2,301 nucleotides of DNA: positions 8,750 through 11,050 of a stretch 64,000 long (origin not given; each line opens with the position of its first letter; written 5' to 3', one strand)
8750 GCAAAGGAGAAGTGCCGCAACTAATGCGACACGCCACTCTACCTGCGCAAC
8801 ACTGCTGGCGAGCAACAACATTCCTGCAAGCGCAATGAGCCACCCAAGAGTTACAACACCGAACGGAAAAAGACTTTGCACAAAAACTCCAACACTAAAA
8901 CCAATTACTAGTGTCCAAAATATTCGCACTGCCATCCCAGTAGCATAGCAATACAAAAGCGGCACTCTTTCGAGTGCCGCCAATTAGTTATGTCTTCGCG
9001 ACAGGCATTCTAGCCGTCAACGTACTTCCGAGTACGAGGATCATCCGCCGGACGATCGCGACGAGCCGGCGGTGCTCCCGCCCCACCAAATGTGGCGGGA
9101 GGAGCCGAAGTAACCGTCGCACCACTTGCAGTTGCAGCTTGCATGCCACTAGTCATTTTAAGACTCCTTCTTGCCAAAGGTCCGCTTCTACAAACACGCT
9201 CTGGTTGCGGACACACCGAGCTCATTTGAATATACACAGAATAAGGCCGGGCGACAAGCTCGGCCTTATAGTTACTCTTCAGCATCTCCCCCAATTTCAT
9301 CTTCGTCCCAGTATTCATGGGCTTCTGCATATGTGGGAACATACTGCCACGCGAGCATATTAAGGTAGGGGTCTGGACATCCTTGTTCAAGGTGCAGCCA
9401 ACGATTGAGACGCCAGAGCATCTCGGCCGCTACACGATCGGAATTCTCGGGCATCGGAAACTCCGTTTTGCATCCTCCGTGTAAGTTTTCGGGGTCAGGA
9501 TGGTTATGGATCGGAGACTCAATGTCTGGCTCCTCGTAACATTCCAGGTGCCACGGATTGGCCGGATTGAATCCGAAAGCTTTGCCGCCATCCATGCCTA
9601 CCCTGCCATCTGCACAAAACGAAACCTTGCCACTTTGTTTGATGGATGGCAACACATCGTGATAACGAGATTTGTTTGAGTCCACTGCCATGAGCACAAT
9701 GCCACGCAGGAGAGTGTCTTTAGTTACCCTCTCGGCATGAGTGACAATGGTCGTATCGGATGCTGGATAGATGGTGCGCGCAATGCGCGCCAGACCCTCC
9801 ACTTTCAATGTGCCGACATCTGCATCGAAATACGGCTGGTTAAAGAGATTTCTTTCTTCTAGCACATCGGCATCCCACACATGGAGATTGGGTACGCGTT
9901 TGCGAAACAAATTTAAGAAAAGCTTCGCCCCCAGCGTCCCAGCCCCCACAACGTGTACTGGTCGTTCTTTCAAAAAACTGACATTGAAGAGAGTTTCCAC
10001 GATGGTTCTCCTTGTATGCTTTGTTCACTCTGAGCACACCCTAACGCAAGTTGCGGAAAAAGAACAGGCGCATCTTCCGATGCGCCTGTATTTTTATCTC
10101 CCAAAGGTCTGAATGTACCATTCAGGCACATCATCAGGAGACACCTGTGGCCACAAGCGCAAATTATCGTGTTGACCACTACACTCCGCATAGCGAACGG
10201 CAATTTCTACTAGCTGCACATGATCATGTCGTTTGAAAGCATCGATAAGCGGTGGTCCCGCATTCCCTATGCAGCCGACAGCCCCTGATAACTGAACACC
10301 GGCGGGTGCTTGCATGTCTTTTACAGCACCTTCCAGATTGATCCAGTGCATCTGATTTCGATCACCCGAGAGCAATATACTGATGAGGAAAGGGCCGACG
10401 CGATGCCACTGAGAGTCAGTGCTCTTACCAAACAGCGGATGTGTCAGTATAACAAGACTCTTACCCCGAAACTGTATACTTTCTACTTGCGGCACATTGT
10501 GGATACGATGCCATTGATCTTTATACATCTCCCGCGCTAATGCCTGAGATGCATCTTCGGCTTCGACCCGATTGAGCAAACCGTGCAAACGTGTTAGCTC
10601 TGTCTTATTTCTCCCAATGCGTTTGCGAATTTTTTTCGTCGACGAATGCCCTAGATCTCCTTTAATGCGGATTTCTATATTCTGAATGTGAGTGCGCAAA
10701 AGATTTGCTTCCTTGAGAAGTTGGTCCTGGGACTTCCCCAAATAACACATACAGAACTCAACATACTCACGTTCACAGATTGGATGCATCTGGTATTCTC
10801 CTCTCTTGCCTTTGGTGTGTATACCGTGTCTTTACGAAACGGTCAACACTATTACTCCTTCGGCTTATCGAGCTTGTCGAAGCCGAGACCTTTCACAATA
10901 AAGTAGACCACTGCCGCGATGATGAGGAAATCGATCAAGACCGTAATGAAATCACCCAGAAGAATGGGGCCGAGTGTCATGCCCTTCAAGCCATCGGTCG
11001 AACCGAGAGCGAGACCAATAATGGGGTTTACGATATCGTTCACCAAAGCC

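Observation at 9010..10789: Three-gene cassette: 231-aa unknown protein, stand-alone E1-like (ThiF/MoeB) enzyme and 48-aa peptide ORF, all with strong SDs, ended by a terminator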

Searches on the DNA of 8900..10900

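Call 85: search_rna_families(source=window, start=8900, end=10900, threshold=evalue, max_evalue=10)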
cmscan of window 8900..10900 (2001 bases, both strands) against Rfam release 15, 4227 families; matches with E-value up to 10: 7.
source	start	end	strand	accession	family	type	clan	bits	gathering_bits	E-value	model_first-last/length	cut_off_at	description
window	10059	10141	-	RF00401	SNORA20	Gene; snRNA; snoRNA; HACA-box;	CL00030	19.3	60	5.5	1-128/128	no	Small nucleolar RNA SNORA20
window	10064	10089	-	RF03390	mir-2450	Gene; miRNA;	-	16.9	59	8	1-73/73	no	mir-2450 microRNA precursor family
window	9024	9141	+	RF03076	Streptomyces-metH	Gene; sRNA;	-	16.5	50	7.2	1-120/120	no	Streptomyces-metH RNA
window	10106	10137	-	RF00089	SNORD31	Gene; snRNA; snoRNA; CD-box;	CL00053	15.4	40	5.6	33-65/69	no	Small nucleolar RNA SNORD31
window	9276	9338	-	RF01516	v-snoRNA-1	Gene; snRNA; snoRNA; CD-box;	-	15.2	75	6.6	1-65/65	no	Human herpesvirus 1 small nucleolar RNA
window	9190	9278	-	RF01808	MicX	Gene; sRNA;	-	14.6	75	3.9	1-194/194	no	MicX Vibrio cholerae sRNA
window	9406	9474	+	RF01119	sR32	Gene; snRNA; snoRNA; CD-box;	-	10.8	40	9.9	1-57/57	no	Small nucleolar RNA sR32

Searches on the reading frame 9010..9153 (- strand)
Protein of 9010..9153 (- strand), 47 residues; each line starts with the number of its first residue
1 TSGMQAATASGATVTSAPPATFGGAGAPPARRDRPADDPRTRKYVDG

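Call 3: search_protein_families(library=pfam, proteins=[window:9010-9153:-], max_evalue=1)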
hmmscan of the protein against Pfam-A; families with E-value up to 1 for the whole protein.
window:9010-9153:- (47 aa): 0 families

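Call 4: search_protein_families(library=padloc, proteins=[window:9010-9153:-], max_evalue=1)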
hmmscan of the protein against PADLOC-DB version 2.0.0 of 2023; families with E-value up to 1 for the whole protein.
window:9010-9153:- (47 aa): 0 families

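Call 5: search_protein_families(library=ncbifam, proteins=[window:9010-9153:-], max_evalue=1)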
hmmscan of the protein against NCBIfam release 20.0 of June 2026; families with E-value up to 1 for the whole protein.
window:9010-9153:- (47 aa): 0 families
